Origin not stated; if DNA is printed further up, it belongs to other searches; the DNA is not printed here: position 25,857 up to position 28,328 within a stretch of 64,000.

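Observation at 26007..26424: Hef-family helicase whose ERCC4/XPF nuclease domain appears catalytically eroded and lacks the (HhH)2 tail (FANCM-like state)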

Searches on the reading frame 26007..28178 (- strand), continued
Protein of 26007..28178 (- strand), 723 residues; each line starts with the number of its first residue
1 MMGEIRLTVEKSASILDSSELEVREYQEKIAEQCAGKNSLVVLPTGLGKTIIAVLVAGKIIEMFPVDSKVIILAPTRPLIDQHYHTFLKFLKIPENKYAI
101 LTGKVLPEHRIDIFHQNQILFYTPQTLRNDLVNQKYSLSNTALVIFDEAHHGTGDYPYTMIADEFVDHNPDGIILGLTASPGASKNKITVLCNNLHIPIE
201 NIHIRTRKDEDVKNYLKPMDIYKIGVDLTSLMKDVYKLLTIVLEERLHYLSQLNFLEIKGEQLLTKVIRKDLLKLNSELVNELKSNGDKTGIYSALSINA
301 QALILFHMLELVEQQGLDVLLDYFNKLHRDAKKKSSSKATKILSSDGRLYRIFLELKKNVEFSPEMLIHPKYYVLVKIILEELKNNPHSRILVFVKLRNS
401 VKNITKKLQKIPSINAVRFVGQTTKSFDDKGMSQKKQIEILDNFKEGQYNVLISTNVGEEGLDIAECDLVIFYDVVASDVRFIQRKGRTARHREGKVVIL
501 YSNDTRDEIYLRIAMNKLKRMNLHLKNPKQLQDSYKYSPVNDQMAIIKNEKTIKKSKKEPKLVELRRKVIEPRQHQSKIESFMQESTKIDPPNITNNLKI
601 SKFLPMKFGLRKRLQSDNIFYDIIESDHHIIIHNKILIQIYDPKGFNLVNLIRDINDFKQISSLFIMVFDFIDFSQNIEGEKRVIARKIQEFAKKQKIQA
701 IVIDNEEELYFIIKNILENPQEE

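Call 61: find_related_loci(query=window:26010-28178:-, collection=genome_contigs, flank=10000)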
Query window:26010-28178:- (723 aa) in genome_contigs; peptide patterns used: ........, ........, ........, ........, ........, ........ (x = any residue, [..] = any of these).
93 stretches matched a pattern; 6 encode a relative of the query (tblastn E <= 1e-3); 6 distinct loci.
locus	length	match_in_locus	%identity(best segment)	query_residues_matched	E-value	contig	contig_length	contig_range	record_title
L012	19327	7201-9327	62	2-723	0e+0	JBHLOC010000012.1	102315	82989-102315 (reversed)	MAG: Promethearchaeota archaeon isolate DZ3M.111 DZ3M.111@404, whole genome shotgun sequence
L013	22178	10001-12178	57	14-716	0e+0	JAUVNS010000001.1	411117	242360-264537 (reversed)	MAG: Promethearchaeota archaeon isolate CSMAG_616 CSMAG_616_k141_190469_length_411117_cov_14.3289, whole genome shotgun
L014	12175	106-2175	60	21-719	0e+0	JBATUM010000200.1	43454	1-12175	MAG: Promethearchaeia archaeon isolate MFD12951_ilm_asm_bin5 k127_50090, whole genome shotgun sequence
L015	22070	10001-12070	59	21-719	0e+0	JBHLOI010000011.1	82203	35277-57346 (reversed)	MAG: Promethearchaeota archaeon isolate DZ3M.320 DZ3M.320@646, whole genome shotgun sequence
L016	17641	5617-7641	57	21-718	0e+0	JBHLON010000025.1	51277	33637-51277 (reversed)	MAG: Promethearchaeota archaeon isolate DZ3M.354 DZ3M.354@1656, whole genome shotgun sequence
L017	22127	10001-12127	52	16-716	0e+0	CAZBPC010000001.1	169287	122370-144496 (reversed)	MAG TPA_asm: uncultured archaeon isolate SRP214966_co1_316 genome assembly, contig: NODE_40_length_169287_cov_15.688268,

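Call 70: list_cluster_members(proteins=[P0151, P0157, P0180, P0222, P0165, P0163, P0179, P0166, P0160, P0227])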
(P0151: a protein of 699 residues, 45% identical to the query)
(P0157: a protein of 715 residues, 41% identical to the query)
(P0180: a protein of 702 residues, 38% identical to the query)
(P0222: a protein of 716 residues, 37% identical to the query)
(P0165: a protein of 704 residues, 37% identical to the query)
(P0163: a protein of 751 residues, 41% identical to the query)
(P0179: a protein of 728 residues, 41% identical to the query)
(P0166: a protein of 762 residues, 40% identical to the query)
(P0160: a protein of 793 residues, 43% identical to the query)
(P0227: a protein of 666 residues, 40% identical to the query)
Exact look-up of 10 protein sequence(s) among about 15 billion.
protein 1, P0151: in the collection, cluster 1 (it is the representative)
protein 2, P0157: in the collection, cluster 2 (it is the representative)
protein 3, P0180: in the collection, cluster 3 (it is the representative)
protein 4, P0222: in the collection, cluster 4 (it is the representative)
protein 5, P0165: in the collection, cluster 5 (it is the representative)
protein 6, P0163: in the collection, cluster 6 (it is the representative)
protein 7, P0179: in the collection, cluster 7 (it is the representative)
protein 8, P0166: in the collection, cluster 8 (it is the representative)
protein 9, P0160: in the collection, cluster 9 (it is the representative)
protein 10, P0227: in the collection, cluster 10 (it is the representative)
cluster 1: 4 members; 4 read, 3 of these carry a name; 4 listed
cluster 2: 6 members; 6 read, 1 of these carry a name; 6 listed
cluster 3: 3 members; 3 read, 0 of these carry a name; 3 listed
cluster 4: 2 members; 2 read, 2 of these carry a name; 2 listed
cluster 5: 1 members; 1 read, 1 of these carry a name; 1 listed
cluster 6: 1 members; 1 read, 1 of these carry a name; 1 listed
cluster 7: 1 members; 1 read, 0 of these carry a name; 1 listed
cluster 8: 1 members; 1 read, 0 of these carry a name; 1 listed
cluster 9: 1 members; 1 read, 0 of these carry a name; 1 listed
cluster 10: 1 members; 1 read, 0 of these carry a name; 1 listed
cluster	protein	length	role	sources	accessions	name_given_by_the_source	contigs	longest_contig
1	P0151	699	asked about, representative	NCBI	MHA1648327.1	MAG: helicase-related protein [Promethearchaeota archaeon]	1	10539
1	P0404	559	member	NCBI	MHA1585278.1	MAG: helicase-related protein, partial [Promethearchaeota archaeon]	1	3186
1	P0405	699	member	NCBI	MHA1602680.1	MAG: helicase-related protein [Promethearchaeota archaeon]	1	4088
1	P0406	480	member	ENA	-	-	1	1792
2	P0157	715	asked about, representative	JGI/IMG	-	-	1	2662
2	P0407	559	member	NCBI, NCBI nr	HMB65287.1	MAG TPA: DEAD/DEAH box helicase, partial [Patescibacteria group bacterium] | DEAD/DEAH box helicase [Patescibacteria group bacterium]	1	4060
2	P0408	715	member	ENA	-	-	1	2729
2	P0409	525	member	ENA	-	-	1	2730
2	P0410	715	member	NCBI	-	-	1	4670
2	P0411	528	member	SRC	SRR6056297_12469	-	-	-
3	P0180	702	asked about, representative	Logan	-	-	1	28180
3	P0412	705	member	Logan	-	-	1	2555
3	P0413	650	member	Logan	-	-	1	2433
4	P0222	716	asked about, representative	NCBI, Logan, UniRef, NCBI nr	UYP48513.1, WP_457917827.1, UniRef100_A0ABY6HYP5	ATP-dependent RNA helicase SrmB [Candidatus Lokiarchaeum ossiferum] | ATP-dependent RNA helicase SrmB n=1 Tax=Candidatus Lokiarchaeum ossiferum TaxID=2951803 ... | ATP-dependent RNA helicase SrmB [Candidatus Lokiarchaeum sp. B-35]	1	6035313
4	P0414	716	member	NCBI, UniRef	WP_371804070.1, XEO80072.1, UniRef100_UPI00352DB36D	DEAD/DEAH box helicase [Candidatus Lokiarchaeum ossiferum] | DEAD/DEAH box helicase n=1 Tax=Candidatus Lokiarchaeum ossiferum TaxID=2951803 ...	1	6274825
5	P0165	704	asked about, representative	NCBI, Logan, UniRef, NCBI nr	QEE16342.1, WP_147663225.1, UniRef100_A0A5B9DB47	DEAD/DEAH box helicase [Promethearchaeum syntrophicum] | DEAD/DEAH box helicase n=1 Tax=Promethearchaeum syntrophicum TaxID=2594042 ... | DEAD/DEAH box helicase [Candidatus Prometheoarchaeum syntrophicum]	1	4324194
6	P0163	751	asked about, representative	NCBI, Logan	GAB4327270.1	MAG: hypothetical protein Kow0069_34080 [Promethearchaeota archaeon]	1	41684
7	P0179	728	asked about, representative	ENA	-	-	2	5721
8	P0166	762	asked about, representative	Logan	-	-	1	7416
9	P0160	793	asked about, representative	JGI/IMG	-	-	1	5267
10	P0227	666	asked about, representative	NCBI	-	-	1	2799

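Call 78: find_encoding_contigs(protein=P0309, flank=500, max_places=10)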
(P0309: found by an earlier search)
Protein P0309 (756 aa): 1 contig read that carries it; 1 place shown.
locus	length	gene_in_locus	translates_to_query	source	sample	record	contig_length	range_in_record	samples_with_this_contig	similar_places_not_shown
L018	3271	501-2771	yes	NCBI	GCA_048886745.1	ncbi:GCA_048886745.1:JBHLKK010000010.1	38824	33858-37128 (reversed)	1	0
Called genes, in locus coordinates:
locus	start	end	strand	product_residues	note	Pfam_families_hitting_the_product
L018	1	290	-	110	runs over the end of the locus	-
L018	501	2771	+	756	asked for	PF00270:DEAD, PF04851:ResIII, PF22590:Cas3-like_C_2 (faint), PF21210:RNA_helicase_helical, PF00271:Helicase_C, PF02732:ERCC4, PF12826:HHH_2 (weak), PF14520:HHH_5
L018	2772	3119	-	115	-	PF06677:Auto_anti-p27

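Call 79: find_encoding_contigs(protein=P0162, flank=500, max_places=10)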
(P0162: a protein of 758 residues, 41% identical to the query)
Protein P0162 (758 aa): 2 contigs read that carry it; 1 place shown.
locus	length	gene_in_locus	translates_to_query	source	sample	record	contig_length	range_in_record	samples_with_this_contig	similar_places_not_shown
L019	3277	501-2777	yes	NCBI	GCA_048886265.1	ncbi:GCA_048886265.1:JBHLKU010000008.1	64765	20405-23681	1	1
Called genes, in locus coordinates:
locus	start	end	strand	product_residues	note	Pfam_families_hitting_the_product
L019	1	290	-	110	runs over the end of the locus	-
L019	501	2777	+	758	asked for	PF00270:DEAD, PF04851:ResIII, PF21210:RNA_helicase_helical, PF00271:Helicase_C, PF02732:ERCC4, PF12826:HHH_2 (weak), PF14520:HHH_5, PF00633:HHH (weak), +3 more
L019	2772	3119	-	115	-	PF06677:Auto_anti-p27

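Call 84: find_encoding_contigs(protein=P0165, flank=10000, max_places=1)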
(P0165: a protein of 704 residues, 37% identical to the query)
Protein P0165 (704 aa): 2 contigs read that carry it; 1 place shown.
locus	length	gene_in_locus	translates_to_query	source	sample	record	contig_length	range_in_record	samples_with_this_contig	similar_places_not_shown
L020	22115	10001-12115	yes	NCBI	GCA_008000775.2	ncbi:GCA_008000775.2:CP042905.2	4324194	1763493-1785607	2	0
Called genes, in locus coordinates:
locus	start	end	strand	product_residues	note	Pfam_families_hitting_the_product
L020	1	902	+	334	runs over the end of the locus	-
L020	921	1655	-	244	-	-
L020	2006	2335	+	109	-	-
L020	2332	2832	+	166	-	-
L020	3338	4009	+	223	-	PF01844:HNH, PF13395:HNH_4 (faint), PF14279:HNH_5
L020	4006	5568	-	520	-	-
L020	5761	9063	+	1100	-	-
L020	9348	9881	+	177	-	-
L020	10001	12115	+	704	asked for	PF04851:ResIII, PF00270:DEAD, PF00271:Helicase_C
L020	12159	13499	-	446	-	PF24517:CBM96, PF10342:Kre9_KNH (weak)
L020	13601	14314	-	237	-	PF16289:PIN_12 (weak)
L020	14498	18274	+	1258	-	PF13385:Laminin_G_3 (weak), PF00656:Peptidase_C14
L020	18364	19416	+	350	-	-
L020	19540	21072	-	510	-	-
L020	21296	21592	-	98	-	-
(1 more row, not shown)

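Call 86: search_protein_families(library=padloc, proteins=[window:26010-28178:-], max_evalue=0.001)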
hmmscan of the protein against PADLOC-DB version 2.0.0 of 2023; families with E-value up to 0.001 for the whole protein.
window:26010-28178:- (723 aa): 34 families (the best 25 are shown)
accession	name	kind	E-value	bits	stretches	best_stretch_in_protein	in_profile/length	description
PDLC02707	PbeA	-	3.3e-22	76.8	2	372-496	509-621/672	PbeA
PDLC02704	PbeA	-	8.1e-16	55.6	2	387-496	529-635/682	PbeA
PDLC00938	Cas3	-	9e-13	46.2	2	434-512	264-344/358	CRISPR-associated helicase Cas3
PDLC03658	mREase_IV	-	2.8e-12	43.2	2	33-291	239-479/953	Type IV methyl-directed restriction enzyme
PDLC01439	typeIV_DinG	-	5.5e-12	43.1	2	24-104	17-96/575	CAS-IV-A; associated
PDLC02503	BrxHI|BrxHII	-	9.7e-12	42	1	390-520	250-370/698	BrxHI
PDLC02623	DrmD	-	2.5e-11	40.1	1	370-520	511-652/1040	DrmD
PDLC02706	PbeA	-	3.4e-10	37.2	1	434-497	601-664/722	PbeA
PDLC03928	PsyrT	-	1.9e-08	31.1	1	391-507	244-350/689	-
PDLC01252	Cas3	-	2e-08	32.1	2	41-95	4-57/324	CAS-I; effector_G3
PDLC01769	Cas3g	-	4.8e-08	30.1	1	382-543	267-418/836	-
PDLC01770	Cas3g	-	4.9e-08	29.9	1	24-92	16-83/733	-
PDLC03830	ZacC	-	1.3e-07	28.7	1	409-494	817-901/1019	-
PDLC02705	PbeA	-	2.4e-07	27.3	1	391-496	528-624/691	PbeA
PDLC01759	Cas3b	-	4.7e-07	26.9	1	25-97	219-290/711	-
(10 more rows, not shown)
